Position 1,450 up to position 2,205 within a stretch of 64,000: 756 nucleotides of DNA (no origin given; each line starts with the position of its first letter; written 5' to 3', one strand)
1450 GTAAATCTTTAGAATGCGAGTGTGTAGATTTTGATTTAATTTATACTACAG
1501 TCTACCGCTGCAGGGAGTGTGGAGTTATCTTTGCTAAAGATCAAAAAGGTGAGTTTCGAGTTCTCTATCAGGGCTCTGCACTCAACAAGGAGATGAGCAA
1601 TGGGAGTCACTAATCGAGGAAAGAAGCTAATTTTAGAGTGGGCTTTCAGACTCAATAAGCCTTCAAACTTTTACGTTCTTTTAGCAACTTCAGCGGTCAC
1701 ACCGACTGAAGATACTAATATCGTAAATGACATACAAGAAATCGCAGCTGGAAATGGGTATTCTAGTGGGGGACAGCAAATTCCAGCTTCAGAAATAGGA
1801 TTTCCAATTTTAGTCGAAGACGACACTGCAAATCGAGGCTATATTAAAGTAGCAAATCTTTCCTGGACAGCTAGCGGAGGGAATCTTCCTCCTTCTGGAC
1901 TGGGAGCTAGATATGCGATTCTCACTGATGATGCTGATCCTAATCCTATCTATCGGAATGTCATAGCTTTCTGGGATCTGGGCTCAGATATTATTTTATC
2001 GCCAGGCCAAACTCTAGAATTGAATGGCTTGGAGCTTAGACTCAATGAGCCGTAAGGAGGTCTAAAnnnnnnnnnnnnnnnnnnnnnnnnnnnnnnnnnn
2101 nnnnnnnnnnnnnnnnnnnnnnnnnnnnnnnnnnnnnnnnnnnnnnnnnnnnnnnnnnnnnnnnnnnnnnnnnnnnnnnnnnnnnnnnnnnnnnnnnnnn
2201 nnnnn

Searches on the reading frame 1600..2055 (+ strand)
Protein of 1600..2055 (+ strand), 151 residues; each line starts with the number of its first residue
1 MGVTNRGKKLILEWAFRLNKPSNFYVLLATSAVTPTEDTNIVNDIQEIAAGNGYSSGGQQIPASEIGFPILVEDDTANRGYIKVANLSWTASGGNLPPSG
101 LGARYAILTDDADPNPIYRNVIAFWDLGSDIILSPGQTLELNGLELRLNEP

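Call 36: search_protein_families(library=phrogs, proteins=[window:1600-2055:+], max_evalue=0.001)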
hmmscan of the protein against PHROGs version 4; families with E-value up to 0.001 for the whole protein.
window:1600-2055:+ (151 aa): 1 family
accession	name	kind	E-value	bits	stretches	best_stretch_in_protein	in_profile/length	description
phrog_644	-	unknown function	9e-09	36.4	1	16-112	21-103/174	-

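Call 56: search_protein_families(library=pfam, proteins=[window:1600-2055:+], max_evalue=0.01)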
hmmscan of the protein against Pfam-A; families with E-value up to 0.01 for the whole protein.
window:1600-2055:+ (151 aa): 0 families
